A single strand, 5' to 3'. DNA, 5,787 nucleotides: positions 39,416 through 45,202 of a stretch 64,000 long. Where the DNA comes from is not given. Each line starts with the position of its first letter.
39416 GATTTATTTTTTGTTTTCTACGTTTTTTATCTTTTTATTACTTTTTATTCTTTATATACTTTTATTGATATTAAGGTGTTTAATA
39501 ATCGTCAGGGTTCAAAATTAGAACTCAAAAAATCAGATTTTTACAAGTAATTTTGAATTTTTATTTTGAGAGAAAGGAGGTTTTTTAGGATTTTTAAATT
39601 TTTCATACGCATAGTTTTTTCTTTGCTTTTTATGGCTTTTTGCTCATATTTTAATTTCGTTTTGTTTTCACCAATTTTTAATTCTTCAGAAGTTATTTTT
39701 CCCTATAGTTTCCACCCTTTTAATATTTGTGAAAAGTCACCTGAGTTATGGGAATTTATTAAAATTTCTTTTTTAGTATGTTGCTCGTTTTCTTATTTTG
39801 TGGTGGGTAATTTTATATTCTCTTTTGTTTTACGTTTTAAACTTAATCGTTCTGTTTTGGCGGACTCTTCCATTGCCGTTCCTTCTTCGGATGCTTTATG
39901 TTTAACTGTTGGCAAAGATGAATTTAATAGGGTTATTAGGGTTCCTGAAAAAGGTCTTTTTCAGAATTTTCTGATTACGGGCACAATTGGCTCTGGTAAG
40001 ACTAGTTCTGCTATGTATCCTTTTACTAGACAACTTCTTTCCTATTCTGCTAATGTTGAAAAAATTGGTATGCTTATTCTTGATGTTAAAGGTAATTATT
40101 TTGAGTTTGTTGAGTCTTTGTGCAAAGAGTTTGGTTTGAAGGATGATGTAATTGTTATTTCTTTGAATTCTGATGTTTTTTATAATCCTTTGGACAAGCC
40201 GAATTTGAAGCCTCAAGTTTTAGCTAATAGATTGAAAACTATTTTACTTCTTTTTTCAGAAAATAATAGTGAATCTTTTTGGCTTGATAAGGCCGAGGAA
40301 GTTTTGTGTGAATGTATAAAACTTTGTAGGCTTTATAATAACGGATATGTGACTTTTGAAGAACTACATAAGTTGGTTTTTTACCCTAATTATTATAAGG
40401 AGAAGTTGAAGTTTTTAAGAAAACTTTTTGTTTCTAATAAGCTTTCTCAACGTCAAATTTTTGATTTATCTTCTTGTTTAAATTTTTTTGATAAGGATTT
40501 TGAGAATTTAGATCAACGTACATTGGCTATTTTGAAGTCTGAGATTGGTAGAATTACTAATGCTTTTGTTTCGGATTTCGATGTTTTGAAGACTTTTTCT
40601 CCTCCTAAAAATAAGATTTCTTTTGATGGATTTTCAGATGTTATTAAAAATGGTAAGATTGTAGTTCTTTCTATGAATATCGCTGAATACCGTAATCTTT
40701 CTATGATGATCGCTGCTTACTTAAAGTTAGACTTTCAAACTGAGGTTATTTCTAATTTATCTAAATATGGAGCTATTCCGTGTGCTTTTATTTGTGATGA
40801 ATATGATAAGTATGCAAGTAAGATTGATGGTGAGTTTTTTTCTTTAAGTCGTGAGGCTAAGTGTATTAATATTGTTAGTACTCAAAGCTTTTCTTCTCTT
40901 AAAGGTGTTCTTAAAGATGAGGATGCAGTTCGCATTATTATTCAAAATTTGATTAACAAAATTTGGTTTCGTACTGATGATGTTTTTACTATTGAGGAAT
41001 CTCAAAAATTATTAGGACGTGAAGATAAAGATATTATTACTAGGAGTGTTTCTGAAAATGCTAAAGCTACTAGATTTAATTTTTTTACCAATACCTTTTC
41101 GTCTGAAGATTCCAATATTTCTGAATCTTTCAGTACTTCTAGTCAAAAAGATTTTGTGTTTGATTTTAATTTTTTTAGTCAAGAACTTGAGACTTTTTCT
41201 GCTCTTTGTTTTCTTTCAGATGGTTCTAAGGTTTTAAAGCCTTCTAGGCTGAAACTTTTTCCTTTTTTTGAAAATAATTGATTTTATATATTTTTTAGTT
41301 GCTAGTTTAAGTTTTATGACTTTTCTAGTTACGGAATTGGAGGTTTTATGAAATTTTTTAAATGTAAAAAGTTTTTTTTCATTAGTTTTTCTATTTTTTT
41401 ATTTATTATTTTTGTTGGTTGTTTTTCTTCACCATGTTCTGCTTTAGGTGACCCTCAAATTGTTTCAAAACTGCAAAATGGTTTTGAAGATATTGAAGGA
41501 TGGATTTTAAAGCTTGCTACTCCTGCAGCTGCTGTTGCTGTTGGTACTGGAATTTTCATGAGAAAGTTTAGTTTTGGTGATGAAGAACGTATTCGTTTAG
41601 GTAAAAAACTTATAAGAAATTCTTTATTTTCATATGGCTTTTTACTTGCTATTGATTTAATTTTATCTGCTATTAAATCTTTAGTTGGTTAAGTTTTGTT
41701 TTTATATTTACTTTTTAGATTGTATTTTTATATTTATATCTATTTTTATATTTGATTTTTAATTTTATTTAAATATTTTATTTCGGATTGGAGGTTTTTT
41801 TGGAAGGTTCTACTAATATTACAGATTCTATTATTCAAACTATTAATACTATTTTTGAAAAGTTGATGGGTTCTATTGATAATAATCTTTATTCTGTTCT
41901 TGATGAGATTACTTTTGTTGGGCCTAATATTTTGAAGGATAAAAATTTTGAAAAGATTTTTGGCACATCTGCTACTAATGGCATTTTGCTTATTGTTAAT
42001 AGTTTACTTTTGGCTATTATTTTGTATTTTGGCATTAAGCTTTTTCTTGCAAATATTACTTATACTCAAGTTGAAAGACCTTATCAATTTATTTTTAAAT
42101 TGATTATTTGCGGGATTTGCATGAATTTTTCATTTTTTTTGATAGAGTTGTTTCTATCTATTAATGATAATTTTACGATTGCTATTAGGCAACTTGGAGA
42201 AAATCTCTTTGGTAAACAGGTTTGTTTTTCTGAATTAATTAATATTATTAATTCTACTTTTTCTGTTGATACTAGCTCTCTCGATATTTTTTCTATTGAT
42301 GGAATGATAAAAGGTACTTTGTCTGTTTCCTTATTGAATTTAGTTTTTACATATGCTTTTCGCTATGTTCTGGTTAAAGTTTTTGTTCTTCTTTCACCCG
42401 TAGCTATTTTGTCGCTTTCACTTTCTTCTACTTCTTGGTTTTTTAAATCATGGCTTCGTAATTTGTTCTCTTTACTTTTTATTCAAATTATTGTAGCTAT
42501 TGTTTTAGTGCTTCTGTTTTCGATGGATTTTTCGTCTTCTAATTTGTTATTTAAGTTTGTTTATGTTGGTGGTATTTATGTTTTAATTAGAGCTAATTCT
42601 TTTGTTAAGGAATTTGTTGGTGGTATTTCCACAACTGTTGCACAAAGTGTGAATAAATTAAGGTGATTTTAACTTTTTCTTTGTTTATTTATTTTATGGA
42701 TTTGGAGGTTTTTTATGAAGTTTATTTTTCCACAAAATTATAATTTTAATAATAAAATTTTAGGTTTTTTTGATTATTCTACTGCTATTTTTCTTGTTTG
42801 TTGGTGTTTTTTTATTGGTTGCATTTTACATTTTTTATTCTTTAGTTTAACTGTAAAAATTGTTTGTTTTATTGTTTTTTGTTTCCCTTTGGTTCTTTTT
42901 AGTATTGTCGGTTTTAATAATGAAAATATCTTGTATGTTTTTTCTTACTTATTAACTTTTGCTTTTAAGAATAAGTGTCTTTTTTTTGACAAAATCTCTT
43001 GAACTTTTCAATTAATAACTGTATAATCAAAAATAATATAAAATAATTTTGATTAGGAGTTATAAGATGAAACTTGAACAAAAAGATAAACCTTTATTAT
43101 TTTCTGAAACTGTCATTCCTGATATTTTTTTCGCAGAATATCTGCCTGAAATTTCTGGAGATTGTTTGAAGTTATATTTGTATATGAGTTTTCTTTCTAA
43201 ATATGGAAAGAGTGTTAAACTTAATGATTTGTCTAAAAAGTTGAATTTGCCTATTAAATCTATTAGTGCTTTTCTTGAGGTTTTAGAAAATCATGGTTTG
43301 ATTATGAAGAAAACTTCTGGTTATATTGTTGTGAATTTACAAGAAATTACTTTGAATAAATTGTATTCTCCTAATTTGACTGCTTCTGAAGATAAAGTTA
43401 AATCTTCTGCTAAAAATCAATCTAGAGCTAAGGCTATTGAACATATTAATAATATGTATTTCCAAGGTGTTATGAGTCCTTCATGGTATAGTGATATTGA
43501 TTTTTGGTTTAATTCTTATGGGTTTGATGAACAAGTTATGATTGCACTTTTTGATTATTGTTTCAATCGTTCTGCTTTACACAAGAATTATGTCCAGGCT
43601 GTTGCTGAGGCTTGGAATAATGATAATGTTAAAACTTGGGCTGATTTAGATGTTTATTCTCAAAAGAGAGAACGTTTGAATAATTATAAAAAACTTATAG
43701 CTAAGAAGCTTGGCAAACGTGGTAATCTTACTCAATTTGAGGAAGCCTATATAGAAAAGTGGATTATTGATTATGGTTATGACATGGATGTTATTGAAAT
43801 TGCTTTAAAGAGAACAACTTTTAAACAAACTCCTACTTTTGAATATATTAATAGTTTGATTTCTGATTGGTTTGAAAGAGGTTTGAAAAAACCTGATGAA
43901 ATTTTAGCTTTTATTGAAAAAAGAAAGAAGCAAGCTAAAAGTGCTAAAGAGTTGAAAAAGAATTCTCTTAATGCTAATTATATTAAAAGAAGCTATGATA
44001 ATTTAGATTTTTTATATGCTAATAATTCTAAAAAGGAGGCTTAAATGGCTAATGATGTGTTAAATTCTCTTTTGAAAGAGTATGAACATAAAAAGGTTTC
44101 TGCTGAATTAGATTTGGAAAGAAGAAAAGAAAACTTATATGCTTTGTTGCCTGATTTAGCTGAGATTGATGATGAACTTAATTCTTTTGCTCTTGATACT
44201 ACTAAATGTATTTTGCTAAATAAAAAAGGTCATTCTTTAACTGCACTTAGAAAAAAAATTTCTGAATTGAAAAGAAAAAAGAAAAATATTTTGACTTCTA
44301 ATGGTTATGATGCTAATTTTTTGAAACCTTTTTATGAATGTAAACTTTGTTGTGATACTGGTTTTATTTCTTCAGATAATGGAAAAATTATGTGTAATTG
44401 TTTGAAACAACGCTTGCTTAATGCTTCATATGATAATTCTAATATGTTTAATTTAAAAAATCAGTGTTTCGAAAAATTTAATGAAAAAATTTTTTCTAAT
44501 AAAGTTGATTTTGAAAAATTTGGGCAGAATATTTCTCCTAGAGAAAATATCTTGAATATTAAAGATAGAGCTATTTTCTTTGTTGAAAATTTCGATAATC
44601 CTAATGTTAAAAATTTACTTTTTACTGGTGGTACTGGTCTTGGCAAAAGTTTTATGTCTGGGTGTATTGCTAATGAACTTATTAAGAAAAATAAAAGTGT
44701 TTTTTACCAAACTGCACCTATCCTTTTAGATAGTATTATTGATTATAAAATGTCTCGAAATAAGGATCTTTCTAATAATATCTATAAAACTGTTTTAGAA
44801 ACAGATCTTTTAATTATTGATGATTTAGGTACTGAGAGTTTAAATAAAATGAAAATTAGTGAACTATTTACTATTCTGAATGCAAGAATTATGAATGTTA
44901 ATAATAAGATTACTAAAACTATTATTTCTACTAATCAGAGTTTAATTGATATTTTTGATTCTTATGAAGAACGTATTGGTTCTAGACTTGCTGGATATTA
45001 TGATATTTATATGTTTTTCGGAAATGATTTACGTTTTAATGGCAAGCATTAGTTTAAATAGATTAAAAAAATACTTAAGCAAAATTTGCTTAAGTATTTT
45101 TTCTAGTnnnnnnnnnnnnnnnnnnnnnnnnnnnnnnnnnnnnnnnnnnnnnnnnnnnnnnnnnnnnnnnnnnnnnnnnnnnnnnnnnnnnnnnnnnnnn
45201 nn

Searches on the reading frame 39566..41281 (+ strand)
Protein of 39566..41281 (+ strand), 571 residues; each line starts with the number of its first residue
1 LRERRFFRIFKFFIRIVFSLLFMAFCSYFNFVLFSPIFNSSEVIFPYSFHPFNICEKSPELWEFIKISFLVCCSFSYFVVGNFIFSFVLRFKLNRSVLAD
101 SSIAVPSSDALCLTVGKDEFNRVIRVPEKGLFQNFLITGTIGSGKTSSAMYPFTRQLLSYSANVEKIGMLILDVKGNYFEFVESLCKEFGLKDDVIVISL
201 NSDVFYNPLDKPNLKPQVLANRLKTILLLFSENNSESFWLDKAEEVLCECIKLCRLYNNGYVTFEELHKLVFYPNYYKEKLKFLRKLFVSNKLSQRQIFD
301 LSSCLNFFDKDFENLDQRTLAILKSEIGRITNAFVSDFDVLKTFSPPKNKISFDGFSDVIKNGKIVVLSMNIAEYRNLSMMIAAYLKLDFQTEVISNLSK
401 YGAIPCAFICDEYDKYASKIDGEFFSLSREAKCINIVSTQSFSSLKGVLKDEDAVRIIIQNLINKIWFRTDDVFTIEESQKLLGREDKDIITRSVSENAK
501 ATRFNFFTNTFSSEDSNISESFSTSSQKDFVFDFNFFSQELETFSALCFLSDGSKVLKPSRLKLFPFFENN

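Call 13: search_protein_families(library=pfam, proteins=[window:39566-41281:+])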
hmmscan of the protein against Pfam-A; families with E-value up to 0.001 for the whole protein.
window:39566-41281:+ (571 aa): 2 families
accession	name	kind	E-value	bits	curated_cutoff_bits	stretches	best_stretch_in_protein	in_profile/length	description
PF10412.15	TrwB_AAD_bind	-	2.1e-08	33.9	20.5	0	133-269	16-137/387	Type IV secretion-system coupling protein DNA-binding domain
PF12696.13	TraG-D_C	-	2e-06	28.2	22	1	405-512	1-98/126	TraM recognition site of TraD and TraG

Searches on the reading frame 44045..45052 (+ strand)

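Call 53: search_protein_families(library=pfam, proteins=[window:44045-45052:+], max_evalue=0.01)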
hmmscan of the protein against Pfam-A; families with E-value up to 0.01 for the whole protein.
window:44045-45052:+ (335 aa): 3 families
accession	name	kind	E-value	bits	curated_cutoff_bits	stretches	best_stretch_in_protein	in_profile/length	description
PF01695.23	IstB_IS21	-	1.3e-11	44.9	24.1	1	187-300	91-196/238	IstB-like ATP binding protein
PF00308.24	Bac_DnaA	-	1.6e-07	32.1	23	1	187-315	33-155/162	Bacterial DnaA ATPAse domain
PF01935.23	DUF87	-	0.0072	16.9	23.2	0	195-219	30-55/220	Helicase HerA, central domain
